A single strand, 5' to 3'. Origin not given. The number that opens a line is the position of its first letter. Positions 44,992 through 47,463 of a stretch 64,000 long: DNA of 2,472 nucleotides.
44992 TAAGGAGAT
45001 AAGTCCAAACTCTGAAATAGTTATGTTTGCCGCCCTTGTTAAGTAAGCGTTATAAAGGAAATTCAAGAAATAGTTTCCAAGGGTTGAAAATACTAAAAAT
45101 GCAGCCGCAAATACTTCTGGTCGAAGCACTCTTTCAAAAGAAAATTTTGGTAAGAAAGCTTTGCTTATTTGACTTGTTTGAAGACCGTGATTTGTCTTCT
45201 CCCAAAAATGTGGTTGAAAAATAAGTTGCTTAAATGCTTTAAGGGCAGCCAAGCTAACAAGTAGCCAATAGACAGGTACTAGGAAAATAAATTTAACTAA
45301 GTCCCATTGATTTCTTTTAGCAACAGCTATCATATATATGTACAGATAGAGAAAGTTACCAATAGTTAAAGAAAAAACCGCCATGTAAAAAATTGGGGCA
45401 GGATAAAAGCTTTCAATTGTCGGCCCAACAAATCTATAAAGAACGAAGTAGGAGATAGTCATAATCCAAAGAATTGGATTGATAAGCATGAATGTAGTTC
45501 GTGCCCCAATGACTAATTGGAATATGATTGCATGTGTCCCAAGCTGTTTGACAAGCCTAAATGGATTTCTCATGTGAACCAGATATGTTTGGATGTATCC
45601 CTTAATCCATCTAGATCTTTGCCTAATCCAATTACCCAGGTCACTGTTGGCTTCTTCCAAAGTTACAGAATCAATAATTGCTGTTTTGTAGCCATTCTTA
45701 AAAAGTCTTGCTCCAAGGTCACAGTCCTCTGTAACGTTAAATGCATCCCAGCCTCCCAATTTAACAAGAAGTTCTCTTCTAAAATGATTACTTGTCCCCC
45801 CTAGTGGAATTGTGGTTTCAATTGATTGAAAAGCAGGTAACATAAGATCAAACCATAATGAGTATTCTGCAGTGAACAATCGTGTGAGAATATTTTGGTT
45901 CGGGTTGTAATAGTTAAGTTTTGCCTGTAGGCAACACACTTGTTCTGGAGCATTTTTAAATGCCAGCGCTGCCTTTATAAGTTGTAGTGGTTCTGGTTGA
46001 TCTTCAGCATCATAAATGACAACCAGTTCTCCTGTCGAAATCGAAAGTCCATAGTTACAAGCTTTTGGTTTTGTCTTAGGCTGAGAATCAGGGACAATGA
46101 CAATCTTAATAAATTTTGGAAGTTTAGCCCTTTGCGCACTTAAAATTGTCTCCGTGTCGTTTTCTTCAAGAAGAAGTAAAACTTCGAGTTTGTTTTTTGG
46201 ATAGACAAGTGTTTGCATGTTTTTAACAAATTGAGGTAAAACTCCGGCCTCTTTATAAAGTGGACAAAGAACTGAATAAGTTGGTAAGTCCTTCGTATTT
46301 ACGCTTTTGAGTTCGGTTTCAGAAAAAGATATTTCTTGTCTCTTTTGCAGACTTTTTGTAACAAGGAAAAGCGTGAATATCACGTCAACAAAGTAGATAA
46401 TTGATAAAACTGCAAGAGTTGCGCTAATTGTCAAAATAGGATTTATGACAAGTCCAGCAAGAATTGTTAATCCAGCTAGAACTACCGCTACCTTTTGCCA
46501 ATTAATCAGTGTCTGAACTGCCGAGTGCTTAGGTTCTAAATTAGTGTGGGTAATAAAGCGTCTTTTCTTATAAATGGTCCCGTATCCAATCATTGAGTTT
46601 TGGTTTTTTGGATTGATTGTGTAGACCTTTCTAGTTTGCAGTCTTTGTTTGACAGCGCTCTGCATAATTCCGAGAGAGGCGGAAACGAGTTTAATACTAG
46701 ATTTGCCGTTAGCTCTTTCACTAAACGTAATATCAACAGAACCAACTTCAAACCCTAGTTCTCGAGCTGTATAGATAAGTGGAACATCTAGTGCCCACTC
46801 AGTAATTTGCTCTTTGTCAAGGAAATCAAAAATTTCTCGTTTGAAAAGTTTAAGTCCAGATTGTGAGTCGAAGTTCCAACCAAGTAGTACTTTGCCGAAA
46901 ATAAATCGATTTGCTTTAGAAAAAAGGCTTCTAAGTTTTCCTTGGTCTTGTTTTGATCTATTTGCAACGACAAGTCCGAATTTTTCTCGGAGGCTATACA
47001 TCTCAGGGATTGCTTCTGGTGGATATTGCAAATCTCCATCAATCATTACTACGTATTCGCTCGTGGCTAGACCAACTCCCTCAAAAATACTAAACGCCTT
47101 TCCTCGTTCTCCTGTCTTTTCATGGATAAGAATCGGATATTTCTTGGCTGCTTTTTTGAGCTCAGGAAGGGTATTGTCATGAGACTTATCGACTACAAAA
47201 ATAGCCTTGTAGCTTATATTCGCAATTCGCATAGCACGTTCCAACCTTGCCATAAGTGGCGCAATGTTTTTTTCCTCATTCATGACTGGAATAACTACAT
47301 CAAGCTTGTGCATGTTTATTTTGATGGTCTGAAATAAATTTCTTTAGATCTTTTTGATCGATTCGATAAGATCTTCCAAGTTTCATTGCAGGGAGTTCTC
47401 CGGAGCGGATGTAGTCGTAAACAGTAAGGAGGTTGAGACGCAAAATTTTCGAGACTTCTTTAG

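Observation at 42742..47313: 1523-aa single polypeptide combining GtrB/DPM1-like GT2, processive QxxRW GT2 synthase, a flippase-like multi-pass domain and a GT4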

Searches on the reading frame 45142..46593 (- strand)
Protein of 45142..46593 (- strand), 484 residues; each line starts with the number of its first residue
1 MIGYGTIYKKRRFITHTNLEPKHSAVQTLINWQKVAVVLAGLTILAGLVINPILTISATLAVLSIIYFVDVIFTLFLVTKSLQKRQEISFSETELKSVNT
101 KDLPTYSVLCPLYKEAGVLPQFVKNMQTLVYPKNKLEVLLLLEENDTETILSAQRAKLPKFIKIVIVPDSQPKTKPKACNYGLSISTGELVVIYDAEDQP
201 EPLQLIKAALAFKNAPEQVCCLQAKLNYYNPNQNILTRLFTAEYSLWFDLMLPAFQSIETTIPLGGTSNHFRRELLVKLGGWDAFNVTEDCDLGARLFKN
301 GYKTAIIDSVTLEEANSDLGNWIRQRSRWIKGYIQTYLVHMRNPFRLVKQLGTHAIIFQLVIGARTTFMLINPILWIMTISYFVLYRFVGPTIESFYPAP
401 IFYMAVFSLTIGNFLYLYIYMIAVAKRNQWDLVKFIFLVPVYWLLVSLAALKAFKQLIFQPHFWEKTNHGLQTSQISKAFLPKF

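Call 28: search_solved_structures(query=window:45142-46593:-, max_evalue=0.001, show_alignments=2)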
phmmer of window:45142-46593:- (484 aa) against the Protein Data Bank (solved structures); distinct sequences matched with E-value up to 0.001: 8.
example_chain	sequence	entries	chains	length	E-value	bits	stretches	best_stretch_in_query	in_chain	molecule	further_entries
5ej1_A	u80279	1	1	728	3.3e-09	39.5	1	99-439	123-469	Putative cellulose synthase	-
4hg6_A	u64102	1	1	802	4.2e-09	39.1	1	99-439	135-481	Cellulose Synthase Subunit A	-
4p00_A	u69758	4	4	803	4.2e-09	39.1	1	99-439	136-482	Cellulose Synthase A subunit | Cellulose Synthase subunit A | Putative cellulose synthase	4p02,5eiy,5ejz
6yv7_B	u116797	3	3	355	7.4e-09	38.3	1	104-320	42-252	Glycosyl transferase, family 2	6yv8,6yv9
6yv7_A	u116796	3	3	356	7.4e-09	38.3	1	104-320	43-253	Glycosyl transferase, family 2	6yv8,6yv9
7lby_A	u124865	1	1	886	1.3e-08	37.5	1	104-384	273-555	Cellulose synthase catalytic subunit [UDP-forming]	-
9b8v_E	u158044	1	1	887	1.3e-08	37.5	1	104-384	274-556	Cellulose synthase catalytic subunit [UDP-forming]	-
9fmv_A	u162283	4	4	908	1.3e-08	37.4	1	104-384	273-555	Cellulose synthase catalytic subunit [UDP-forming]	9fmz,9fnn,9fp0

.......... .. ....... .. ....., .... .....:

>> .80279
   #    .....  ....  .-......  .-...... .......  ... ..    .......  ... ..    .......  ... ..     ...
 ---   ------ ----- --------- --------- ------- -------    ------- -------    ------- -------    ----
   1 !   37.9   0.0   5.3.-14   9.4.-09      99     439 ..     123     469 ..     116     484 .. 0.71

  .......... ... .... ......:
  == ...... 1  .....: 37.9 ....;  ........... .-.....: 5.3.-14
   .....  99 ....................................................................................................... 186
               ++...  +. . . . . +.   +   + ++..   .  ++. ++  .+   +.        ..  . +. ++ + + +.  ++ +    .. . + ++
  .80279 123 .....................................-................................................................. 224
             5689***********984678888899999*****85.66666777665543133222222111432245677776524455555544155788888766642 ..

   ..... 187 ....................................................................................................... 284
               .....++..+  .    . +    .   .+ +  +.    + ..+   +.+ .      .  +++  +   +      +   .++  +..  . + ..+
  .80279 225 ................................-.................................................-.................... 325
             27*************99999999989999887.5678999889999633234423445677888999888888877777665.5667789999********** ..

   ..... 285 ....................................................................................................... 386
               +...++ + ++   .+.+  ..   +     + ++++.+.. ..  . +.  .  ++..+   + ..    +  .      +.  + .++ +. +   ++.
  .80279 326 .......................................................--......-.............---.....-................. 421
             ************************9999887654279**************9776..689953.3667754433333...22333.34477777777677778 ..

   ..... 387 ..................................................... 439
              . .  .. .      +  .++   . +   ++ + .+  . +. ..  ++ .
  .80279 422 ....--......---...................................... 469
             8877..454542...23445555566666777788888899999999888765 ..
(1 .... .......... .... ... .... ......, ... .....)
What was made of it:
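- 45181..46572 (-): Module GT2b (aa 248-711): membrane-embedded synthase-like GT2. Two N-terminal helices (aa 272-323), a catalytic domain with DAED 434-437, LGGTSNH 504-510, TED 528-530 and QRSRW 564-568, then about four helices (aa 594-697) and an invariant WEKTxHG motif. BcsA alignment including the membrane helices (call 28).
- On Processive membrane-embedded GT2 synthases (BcsA / PgaC / NodC / HAS / NfrB) - module GT2b: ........, DAED 434-437, LGGTSNH 504-510, TED 528-530 and QRSRW 564-568 align to the BcsA motifs (call 28).
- All BcsA core motifs are present (call 28).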

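Call 42: search_protein_families(library=ncbifam, proteins=[window:45142-46593:-], max_evalue=0.00001)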
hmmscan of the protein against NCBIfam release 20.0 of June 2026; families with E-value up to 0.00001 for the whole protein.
window:45142-46593:- (484 aa): 10 families
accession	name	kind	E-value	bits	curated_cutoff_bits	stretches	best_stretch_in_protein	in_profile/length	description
TIGR03030.1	CelA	equivalog_domain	4.3e-20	71.3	699.1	1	71-345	103-387/714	UDP-forming cellulose synthase catalytic subunit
TIGR03937.1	PgaC_IcaA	equivalog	1.6e-18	66.9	422.3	1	85-460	26-393/407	poly-beta-1,6-N-acetyl-D-glucosamine synthase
TIGR03111.1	glyc2_xrt_Gpos1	hypoth_equivalog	8.5e-14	51.2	363.95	1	92-453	36-403/439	TIGR03111 family XrtG-associated glycosyltransferase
NF011305.0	PRK14716.1-3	equivalog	6.1e-13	48.7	409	1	50-306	5-267/486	glycosyl transferase family protein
NF008558.0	PRK11498.1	equivalog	7.4e-13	47.3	992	1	98-384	267-555/872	UDP-forming cellulose synthase catalytic subunit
NF041875.1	EPS_EpsD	equivalog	1.9e-09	37.4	370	1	107-326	2-220/325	exopolysaccharide biosynthesis glycosyltransferase EpsD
NF053846.1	glyco_with_XrtP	equivalog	4.8e-08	32.1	520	1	258-468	218-436/440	XrtP-associated glycosyltransferase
NF041865.1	EpsU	equivalog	7.7e-07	28.5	700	1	104-336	39-268/394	exopolysaccharide biosynthesis GT2 family glycosyltransferase EpsU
TIGR04242.1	nodulat_NodC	equivalog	8.2e-07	28.3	550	1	71-353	16-300/395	chitooligosaccharide synthase NodC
TIGR04283.1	glyco_like_mftF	equivalog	5.1e-06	26.2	182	1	107-308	2-179/221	TIGR04283 family arsenosugar biosynthesis glycosyltransferase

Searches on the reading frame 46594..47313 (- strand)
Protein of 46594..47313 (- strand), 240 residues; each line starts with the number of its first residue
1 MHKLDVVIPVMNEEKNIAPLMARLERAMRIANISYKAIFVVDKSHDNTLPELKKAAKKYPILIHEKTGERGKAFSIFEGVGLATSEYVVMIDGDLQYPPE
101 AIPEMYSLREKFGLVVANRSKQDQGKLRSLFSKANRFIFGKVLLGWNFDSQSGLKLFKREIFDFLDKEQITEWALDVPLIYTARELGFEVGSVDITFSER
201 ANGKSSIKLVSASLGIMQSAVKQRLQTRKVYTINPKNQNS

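Call 27: search_solved_structures(query=window:46594-47313:-, max_evalue=0.001)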
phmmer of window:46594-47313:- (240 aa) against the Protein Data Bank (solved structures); distinct sequences matched with E-value up to 0.001: 8.
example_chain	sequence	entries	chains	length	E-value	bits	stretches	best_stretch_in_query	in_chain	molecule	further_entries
5mlz_A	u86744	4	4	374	9.4e-17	64.5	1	3-208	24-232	Dolichol monophosphate mannose synthase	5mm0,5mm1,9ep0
5ekp_C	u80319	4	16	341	3.2e-13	53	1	3-140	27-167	Uncharacterized glycosyltransferase sll0501 | Glycosyltransferase sll0501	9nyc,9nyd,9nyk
5eke_A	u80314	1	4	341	3.2e-13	53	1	3-140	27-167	Uncharacterized glycosyltransferase sll0501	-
9nye_A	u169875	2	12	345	3.3e-13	52.9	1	3-139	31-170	Glycosyltransferase sll0501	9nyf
9hwj_A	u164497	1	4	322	1.2e-10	44.5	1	2-164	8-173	Undecaprenyl-phosphate 4-deoxy-4-formamido-L-arabinose transferase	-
9bhc_C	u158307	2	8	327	2.8e-09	40.1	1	2-164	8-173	Undecaprenyl-phosphate 4-deoxy-4-formamido-L-arabinose transferase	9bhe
8vxh_A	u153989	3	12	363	3.7e-09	39.7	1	2-164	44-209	Undecaprenyl-phosphate 4-deoxy-4-formamido-L-arabinose transferase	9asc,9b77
3bcv_A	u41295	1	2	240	9.1e-05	25.3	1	3-112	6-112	Putative glycosyltransferase protein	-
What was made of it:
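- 46609..47313 (-): Module GT2a (aa 1-235): soluble GT-A domain of the DPM1/GtrB/ArnC polyprenyl-phosphate glycosyltransferase type, with D92-x-D94-x-Q96 and no membrane helix of its own. PDB sequence hits: DPMS 5mlz 9e-17, GtrB 5ekp and ArnC (call 27).
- On Polyprenyl-phosphate glycosyltransferases of GT2 (DPM1 / GtrB / ArnC type) - module GT2a: The best PDB hits are DPMS, GtrB and ArnC (call 27).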

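Call 42: search_protein_families(library=ncbifam, proteins=[window:46594-47313:-], max_evalue=0.00001)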
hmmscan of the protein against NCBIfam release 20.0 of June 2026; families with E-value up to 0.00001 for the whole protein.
window:46594-47313:- (240 aa): 9 families
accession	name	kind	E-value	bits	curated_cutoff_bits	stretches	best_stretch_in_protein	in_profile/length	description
NF047588.1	GlcsyltransPgfSStrep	equivalog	1.3e-18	67.3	500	1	3-164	2-166/308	glycosyltransferase PgfS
NF007986.1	PRK10714.1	equivalog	1.9e-14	53.4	529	1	2-209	6-212/316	undecaprenyl-phosphate 4-deoxy-4-formamido-L-arabinose transferase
TIGR04182.1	glyco_TIGR04182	equivalog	2.4e-12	46.8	325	1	6-209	4-203/293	S-layer glycoprotein N-glycosyltransferase AglJ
TIGR03937.1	PgaC_IcaA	equivalog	3e-10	39.6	422.3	1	3-96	46-137/407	poly-beta-1,6-N-acetyl-D-glucosamine synthase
NF041875.1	EPS_EpsD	equivalog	3.6e-08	33.2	370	1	4-104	1-99/325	exopolysaccharide biosynthesis glycosyltransferase EpsD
NF041391.1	DPhHxTase_Halo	equivalog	4.7e-07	29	375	1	11-224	4-209/213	dolichyl-phosphate hexose transferase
TIGR04283.1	glyco_like_mftF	equivalog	1.4e-06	28.1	182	1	5-107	2-95/221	TIGR04283 family arsenosugar biosynthesis glycosyltransferase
NF038302.1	EPS_HpsE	equivalog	2.1e-06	27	300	1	4-108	3-110/307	hormogonium polysaccharide biosynthesis glycosyltransferase HpsE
NF007482.0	PRK10073.1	equivalog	6.9e-06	25.3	423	1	2-108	6-109/334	glycosyltransferase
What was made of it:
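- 46609..47313 (-): NCBIfam hits PgfS, ArnC, AglJ and Dol-P-hexose transferase, all below the curated cut-offs (call 42).
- On Polyprenyl-phosphate glycosyltransferases of GT2 (DPM1 / GtrB / ArnC type) - module GT2a: The best NCBIfam hits are PgfS, ArnC and AglJ (call 42). PgfS scores 67 against a cut-off of 500 bits, ArnC 53 against 529, and AglJ 47 against 325 (call 42).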
